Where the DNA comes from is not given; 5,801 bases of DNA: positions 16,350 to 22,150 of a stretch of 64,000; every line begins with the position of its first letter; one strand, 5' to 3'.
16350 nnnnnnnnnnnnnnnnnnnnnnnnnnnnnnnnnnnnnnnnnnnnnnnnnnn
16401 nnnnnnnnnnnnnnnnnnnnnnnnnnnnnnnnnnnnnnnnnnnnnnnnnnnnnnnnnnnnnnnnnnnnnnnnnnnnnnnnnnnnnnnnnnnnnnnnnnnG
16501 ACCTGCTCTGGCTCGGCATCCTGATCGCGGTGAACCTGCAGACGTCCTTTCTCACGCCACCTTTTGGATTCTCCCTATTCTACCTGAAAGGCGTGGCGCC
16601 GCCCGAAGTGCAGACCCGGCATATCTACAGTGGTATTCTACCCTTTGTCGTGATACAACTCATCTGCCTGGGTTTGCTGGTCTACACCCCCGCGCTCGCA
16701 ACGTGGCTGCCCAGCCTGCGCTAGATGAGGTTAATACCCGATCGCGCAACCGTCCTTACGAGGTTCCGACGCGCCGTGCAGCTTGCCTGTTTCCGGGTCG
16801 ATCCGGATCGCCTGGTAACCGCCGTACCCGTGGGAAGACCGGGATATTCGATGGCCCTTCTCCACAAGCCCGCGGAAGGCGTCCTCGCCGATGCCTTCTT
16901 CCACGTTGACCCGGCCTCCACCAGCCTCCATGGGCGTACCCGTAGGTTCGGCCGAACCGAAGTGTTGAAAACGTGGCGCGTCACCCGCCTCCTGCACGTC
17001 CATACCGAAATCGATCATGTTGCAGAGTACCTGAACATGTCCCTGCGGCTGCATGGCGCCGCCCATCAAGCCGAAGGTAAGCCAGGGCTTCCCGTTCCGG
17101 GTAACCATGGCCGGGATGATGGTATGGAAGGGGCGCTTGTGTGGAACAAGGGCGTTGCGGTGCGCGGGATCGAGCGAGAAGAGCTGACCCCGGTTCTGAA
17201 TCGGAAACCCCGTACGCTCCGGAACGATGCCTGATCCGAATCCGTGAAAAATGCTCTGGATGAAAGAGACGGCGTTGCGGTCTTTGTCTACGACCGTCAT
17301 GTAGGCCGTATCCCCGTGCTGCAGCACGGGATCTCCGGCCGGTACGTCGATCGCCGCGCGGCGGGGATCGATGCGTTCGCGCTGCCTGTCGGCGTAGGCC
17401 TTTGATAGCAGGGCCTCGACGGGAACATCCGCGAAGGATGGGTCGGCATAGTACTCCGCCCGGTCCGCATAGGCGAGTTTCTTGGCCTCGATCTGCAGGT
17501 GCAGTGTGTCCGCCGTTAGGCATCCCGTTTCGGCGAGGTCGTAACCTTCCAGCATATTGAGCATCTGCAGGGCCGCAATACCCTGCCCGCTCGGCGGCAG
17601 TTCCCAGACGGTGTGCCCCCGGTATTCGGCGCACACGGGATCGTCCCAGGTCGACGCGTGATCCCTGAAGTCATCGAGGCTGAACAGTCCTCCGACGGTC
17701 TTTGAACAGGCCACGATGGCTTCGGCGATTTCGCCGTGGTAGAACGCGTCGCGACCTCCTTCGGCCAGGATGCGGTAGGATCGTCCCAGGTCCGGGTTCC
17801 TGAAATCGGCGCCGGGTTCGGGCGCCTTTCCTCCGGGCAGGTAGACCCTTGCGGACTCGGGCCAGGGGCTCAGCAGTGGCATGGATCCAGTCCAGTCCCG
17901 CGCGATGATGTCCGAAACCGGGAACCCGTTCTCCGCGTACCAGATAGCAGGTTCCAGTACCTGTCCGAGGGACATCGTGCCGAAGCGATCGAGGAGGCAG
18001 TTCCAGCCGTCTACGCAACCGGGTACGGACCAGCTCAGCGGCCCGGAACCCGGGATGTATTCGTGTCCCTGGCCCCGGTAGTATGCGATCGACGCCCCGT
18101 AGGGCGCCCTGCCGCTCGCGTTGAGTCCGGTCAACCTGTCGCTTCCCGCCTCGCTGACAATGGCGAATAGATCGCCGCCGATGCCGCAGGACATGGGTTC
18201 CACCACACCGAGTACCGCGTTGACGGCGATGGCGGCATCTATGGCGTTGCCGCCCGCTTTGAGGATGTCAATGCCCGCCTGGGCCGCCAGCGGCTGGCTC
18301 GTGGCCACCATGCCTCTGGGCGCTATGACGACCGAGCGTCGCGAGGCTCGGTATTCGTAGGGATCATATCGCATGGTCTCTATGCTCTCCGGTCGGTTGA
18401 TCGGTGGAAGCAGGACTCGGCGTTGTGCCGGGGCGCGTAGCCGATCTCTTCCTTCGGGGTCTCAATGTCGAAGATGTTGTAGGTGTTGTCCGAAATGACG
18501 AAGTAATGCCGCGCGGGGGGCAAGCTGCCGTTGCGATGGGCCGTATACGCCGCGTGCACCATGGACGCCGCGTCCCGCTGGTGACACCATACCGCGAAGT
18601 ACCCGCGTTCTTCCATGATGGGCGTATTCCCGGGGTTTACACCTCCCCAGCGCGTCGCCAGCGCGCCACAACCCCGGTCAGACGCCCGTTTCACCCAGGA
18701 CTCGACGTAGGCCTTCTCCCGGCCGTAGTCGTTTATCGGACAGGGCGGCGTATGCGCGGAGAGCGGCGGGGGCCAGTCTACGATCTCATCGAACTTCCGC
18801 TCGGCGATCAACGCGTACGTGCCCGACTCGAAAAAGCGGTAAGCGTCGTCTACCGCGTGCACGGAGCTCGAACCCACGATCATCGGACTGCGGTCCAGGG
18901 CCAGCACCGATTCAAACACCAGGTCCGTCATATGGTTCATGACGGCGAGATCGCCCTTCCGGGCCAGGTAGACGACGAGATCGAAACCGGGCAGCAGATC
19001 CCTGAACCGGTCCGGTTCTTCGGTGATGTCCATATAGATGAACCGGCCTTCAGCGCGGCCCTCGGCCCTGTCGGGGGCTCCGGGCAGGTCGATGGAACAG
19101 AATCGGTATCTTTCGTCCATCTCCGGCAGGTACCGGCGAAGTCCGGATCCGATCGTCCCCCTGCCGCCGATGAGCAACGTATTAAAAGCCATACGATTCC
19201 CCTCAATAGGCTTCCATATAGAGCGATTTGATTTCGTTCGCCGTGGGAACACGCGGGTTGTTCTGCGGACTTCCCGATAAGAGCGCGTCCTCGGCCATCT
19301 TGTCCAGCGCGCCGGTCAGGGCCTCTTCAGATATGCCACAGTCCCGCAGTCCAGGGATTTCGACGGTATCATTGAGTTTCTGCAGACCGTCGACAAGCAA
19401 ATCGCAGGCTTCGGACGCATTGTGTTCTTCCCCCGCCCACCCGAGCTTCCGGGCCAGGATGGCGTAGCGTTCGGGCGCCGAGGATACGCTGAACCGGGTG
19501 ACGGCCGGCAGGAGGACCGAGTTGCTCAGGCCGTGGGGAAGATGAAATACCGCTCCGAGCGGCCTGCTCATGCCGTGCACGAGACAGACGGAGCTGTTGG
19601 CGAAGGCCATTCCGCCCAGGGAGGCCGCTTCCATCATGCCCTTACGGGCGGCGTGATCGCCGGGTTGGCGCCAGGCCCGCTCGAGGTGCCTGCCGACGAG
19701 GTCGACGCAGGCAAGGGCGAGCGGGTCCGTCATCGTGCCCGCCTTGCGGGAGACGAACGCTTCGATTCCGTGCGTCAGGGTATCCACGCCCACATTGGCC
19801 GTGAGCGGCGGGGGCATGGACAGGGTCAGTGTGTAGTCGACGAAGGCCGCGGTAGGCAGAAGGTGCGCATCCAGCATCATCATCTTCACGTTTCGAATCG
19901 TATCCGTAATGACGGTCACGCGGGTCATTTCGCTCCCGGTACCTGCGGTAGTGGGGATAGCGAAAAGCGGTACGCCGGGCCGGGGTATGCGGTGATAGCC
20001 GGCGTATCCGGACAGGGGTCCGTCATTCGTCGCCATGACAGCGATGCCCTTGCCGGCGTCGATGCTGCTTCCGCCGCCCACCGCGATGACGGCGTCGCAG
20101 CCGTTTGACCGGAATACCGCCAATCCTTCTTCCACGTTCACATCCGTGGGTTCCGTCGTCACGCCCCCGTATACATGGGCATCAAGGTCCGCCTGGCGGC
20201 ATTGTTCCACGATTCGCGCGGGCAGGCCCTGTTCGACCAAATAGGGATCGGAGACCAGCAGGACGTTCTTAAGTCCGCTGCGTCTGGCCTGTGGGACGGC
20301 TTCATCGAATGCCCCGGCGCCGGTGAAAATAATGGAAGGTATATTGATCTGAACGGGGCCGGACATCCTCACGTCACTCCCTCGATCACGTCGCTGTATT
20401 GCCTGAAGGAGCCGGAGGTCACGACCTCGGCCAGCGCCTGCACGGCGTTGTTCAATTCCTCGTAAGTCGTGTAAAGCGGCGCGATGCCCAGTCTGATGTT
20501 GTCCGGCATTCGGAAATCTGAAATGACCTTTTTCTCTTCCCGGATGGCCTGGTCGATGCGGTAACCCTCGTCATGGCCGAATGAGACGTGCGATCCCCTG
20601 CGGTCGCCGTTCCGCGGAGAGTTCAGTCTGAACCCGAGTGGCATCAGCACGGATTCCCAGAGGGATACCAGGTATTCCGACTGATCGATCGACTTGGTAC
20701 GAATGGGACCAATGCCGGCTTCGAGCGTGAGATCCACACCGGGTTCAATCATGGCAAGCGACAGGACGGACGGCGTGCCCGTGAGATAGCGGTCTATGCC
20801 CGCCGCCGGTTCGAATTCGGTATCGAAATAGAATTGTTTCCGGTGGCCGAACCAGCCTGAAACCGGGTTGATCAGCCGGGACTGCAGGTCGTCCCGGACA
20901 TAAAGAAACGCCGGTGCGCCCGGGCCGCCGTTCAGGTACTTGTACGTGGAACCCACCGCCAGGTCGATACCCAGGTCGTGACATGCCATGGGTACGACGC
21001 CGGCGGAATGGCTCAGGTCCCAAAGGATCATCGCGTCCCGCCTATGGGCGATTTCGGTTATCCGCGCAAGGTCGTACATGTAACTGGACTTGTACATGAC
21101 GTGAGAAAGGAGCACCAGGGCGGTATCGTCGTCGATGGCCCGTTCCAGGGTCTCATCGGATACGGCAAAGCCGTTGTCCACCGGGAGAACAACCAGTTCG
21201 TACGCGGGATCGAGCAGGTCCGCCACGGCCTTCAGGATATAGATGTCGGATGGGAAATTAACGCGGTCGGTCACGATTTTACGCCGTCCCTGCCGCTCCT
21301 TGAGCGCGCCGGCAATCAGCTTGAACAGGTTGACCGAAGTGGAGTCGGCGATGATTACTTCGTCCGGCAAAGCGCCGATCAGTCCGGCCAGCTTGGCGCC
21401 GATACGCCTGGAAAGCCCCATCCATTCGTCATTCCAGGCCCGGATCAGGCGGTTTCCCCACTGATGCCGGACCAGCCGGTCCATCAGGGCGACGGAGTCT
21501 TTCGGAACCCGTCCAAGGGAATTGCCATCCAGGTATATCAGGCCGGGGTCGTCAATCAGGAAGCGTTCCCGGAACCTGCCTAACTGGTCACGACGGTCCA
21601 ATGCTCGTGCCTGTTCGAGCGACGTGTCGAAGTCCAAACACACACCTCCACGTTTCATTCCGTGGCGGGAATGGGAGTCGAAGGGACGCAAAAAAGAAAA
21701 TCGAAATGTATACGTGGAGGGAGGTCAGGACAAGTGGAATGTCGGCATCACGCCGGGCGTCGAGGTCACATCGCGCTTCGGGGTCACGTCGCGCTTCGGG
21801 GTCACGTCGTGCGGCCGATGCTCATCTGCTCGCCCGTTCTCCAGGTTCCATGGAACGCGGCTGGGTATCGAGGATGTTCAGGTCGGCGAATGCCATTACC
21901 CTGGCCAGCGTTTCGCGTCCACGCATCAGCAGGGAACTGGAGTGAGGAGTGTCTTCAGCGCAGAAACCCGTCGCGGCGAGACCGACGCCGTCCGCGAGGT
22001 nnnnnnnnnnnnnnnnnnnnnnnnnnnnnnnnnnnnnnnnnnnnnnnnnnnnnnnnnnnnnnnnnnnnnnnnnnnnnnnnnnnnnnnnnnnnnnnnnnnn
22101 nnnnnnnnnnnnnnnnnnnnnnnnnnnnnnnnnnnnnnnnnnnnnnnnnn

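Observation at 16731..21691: Unusual four-gene operon: kynureninase-like PLP hydrolase, Fe-ADH, NAD-epimerase/dehydratase, gamma-glutamyltranspeptidase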

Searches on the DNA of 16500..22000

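Call 79: search_rna_families(source=window, start=16500, end=22000, threshold=evalue, max_evalue=1)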
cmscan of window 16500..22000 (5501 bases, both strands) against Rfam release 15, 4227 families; matches with E-value up to 1: 1.
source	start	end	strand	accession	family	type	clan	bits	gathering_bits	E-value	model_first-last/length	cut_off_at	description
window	19664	19737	-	RF03668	mir-1788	Gene; miRNA;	-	22.8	57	0.15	1-77/77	no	mir-1788 microRNA precursor family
